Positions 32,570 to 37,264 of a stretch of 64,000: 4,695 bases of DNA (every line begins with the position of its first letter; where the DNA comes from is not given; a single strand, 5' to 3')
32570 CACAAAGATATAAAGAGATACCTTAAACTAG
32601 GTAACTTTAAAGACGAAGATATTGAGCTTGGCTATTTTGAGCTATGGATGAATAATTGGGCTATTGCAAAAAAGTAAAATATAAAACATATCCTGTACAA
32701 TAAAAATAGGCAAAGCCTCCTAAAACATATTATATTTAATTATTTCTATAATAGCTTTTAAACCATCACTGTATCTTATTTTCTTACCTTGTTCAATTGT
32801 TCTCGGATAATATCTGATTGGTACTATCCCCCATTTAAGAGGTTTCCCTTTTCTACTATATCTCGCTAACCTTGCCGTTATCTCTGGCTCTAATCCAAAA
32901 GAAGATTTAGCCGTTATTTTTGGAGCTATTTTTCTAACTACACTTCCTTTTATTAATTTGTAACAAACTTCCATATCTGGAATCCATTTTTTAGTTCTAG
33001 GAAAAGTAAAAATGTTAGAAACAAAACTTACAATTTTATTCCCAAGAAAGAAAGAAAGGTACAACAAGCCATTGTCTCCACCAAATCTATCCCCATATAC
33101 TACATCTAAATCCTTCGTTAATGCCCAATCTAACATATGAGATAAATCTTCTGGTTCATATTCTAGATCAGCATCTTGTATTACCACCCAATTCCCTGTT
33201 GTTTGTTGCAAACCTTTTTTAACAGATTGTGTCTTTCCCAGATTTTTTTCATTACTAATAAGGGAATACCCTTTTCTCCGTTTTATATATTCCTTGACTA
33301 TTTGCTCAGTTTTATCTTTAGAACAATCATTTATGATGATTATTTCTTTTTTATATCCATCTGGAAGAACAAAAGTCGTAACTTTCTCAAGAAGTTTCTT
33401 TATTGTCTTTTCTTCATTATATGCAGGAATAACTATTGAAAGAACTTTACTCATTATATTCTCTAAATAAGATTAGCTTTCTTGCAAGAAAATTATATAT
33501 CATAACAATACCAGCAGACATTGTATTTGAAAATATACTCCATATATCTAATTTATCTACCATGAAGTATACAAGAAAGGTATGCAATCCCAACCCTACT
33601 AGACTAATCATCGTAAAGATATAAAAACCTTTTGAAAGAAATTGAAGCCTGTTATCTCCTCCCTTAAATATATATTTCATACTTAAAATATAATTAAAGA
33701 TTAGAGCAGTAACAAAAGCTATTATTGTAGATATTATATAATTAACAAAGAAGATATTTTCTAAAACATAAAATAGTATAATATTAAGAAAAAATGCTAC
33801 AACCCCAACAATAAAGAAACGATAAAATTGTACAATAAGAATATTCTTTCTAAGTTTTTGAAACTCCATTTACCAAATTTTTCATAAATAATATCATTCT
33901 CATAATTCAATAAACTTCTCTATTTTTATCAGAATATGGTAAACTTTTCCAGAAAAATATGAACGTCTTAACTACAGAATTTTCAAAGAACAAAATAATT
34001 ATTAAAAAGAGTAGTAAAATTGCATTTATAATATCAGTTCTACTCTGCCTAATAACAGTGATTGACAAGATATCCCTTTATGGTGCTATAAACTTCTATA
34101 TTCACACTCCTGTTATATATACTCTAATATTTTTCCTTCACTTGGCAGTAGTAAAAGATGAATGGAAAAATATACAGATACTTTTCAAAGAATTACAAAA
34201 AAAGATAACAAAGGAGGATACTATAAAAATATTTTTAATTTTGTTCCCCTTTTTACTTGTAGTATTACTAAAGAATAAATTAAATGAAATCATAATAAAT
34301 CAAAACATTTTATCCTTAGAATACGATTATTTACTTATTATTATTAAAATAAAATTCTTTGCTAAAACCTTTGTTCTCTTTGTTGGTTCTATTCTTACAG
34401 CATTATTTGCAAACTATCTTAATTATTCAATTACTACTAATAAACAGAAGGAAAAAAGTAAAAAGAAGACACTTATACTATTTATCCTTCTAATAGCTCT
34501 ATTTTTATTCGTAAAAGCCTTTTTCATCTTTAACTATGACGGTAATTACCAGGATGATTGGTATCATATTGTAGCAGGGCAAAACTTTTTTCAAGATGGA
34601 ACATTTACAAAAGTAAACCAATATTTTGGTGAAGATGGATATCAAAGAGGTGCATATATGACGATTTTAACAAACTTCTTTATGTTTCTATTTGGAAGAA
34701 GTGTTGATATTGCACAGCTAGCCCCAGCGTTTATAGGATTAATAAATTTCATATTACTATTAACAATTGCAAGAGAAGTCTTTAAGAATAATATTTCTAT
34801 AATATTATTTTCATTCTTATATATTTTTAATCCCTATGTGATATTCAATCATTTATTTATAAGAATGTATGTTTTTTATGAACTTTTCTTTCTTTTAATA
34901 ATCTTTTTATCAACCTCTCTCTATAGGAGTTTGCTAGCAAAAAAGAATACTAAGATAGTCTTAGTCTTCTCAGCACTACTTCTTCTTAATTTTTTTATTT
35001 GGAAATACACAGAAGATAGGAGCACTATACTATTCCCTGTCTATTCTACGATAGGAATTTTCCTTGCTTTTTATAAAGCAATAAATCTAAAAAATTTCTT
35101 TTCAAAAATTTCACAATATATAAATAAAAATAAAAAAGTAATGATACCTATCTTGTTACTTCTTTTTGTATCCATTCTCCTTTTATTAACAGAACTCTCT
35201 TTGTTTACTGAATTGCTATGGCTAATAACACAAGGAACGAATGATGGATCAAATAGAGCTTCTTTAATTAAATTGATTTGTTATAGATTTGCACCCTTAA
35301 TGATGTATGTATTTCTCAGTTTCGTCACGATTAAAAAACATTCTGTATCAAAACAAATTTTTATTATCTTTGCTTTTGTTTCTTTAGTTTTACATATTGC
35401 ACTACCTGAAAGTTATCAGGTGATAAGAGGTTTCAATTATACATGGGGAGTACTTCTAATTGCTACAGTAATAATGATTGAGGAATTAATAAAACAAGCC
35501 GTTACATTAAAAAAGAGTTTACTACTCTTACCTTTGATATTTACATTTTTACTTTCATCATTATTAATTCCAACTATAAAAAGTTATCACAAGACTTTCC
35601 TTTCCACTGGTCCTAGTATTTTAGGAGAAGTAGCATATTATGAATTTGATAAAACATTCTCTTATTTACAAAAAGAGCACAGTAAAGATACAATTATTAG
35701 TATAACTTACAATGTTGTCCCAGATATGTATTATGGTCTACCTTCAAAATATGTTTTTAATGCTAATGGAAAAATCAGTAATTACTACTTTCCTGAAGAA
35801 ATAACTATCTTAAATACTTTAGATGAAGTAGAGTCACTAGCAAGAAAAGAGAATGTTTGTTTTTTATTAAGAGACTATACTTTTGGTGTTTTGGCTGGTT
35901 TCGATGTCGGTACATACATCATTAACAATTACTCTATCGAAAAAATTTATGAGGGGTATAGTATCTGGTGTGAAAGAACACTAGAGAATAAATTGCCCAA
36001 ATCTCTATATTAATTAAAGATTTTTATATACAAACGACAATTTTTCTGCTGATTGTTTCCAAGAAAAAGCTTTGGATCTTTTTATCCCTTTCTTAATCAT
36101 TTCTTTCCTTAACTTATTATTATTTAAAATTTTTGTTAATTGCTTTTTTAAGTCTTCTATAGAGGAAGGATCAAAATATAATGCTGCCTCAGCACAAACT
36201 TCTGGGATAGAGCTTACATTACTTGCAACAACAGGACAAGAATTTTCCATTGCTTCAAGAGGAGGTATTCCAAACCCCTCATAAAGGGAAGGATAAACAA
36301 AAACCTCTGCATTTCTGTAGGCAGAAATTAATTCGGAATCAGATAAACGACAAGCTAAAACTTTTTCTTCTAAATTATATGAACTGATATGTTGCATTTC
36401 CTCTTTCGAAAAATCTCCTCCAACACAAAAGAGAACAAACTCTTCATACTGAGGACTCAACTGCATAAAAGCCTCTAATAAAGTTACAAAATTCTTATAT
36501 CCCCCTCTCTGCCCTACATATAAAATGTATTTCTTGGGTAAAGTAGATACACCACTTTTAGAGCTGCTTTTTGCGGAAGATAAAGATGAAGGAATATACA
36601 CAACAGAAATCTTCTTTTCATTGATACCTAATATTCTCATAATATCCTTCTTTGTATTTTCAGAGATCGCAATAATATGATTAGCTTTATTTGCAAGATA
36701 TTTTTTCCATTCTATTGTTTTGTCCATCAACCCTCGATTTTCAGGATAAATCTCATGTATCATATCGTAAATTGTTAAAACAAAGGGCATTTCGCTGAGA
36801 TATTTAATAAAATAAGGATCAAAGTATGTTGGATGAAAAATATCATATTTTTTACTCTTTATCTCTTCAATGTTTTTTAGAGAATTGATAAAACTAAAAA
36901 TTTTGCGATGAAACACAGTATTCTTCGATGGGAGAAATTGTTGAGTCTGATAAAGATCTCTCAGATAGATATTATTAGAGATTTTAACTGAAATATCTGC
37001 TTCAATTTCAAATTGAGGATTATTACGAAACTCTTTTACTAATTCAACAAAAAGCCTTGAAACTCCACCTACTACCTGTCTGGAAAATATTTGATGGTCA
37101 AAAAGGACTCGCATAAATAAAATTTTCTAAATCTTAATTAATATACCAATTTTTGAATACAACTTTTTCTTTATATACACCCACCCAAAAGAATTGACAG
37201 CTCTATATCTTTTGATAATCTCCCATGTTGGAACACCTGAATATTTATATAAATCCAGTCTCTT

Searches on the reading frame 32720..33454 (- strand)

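Call 34: search_protein_families(library=ncbifam, proteins=[window:32720-33454:-], max_evalue=0.00001)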
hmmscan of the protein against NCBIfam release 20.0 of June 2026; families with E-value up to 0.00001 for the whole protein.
window:32720-33454:- (244 aa): 20 families
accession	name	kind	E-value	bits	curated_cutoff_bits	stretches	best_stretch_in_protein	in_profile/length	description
TIGR04182.1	glyco_TIGR04182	equivalog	7.5e-19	68.2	325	1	6-241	3-217/293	S-layer glycoprotein N-glycosyltransferase AglJ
NF047588.1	GlcsyltransPgfSStrep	equivalog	4.7e-17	62.2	500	1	5-123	3-121/308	glycosyltransferase PgfS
NF007482.0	PRK10073.1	equivalog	5.6e-17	61.7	423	1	3-119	6-118/334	glycosyltransferase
TIGR03937.1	PgaC_IcaA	equivalog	1.8e-16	60.1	422.3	1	4-109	46-148/407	poly-beta-1,6-N-acetyl-D-glucosamine synthase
NF007986.1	PRK10714.1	equivalog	1.8e-14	53.5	529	1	4-121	7-124/316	undecaprenyl-phosphate 4-deoxy-4-formamido-L-arabinose transferase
NF047683.1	TeichurnBiosyTuaG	equivalog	8.2e-14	51.8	400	1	3-115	6-115/252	teichuronic acid biosynthesis protein TuaG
NF041875.1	EPS_EpsD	equivalog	1.3e-12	47.8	370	1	5-121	1-114/325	exopolysaccharide biosynthesis glycosyltransferase EpsD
NF038302.1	EPS_HpsE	equivalog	2.9e-12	46.2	300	1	5-101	3-101/307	hormogonium polysaccharide biosynthesis glycosyltransferase HpsE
NF010496.0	PRK13915.1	equivalog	7.4e-12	45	262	1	4-106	32-137/307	glucosyl-3-phosphoglycerate synthase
TIGR04283.1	glyco_like_mftF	equivalog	1.4e-11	44.4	182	1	5-113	1-98/221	TIGR04283 family arsenosugar biosynthesis glycosyltransferase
NF058614.1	PPMAGASynPpgS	equivalog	2.9e-11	43.2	370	1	7-127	4-117/226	polyprenyl-phospho-N-acetylgalactosaminyl synthase PpgS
NF053739.1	GlytfEpsEBac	equivalog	2.7e-09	36.4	450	1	5-96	3-92/265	glycosyltransferase EpsE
NF041391.1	DPhHxTase_Halo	equivalog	1e-08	34.5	375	1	11-149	3-130/213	dolichyl-phosphate hexose transferase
NF050050.1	ProtGlycPglI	equivalog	2.2e-08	33.9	500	1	4-109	3-106/306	GalNAc(5)-diNAcBac-PP-undecaprenol beta-1,3-glucosyltransferase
TIGR03111.1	glyc2_xrt_Gpos1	hypoth_equivalog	3.3e-08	32.8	363.95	1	5-108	51-153/439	TIGR03111 family XrtG-associated glycosyltransferase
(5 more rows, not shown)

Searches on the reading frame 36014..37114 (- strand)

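Call 34: search_protein_families(library=ncbifam, proteins=[window:36014-37114:-], max_evalue=0.00001)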
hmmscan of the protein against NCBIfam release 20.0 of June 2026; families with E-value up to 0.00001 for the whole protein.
window:36014-37114:- (366 aa): 24 families
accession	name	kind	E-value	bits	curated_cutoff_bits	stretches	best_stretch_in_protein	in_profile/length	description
TIGR02149.1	glgA_Coryne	subfamily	1.4e-26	93.6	302.4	1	13-365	13-389/391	glycogen synthase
TIGR04047.1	MSMEG_0565_glyc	hypoth_equivalog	1.4e-19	70.5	259.85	1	143-364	138-372/373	MSMEG_0565 family glycosyltransferase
NF050063.1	ProtGlycPglJ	equivalog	2.8e-19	69.6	500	1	137-358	138-358/363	N-acetylgalactosamine-N,N'-diacetylbacillosaminyl-diphospho-undecaprenol 4-alpha-N-acetylgalactosaminyltransferase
NF047684.1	TeichurnBiosyTuaC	equivalog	3.4e-18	65.7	550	1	107-365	131-388/391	teichuronic acid biosynthesis protein TuaC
TIGR03449.1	mycothiol_MshA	equivalog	7.1e-18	64.7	462.5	1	138-365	159-402/406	D-inositol-3-phosphate glycosyltransferase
TIGR03999.1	thiol_BshA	equivalog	6.6e-17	61.5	273.7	1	67-365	62-372/375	N-acetyl-alpha-D-glucosaminyl L-malate synthase BshA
TIGR04157.1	glyco_rSAM_CFB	subfamily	8e-16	58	400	1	47-345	72-387/406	TIGR04157 family glycosyltransferase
NF041010.1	glycosy_Agl16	equivalog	9.6e-15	54.3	575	1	108-366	104-351/352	glycosylation protein Agl16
TIGR04063.1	stp3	hypoth_equivalog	6.8e-14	51.6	442.05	1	138-366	152-395/397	TIGR04063 family PEP-CTERM/XrtA system glycosyltransferase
TIGR03088.1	stp2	hypoth_equivalog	7.1e-14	51.6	409.05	1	145-365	138-372/374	TIGR03088 family PEP-CTERM/XrtA system glycosyltransferase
NF007396.0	PRK09922.1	equivalog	1.3e-13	50.6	385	1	15-346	15-341/361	lipopolysaccharide 1,6-galactosyltransferase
NF038295.1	EPS_HpsP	equivalog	9.3e-13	47.9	550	1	182-365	196-386/388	hormogonium polysaccharide biosynthesis glycosyltransferase HpsP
NF038298.1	EPS_HpsO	equivalog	9.9e-12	44.3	575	1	193-356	199-377/388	hormogonium polysaccharide biosynthesis glycosyltransferase HpsO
NF041876.1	EPS_EpsE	equivalog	1.5e-11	44.2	400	1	204-359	224-389/389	exopolysaccharide biosynthesis GT4 family glycosyltransferase EpsE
NF053787.1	GlcN_PG_synth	equivalog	7.5e-10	38.2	480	1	194-365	197-358/361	N-acetylglucosaminyl phosphatidylglycerol synthase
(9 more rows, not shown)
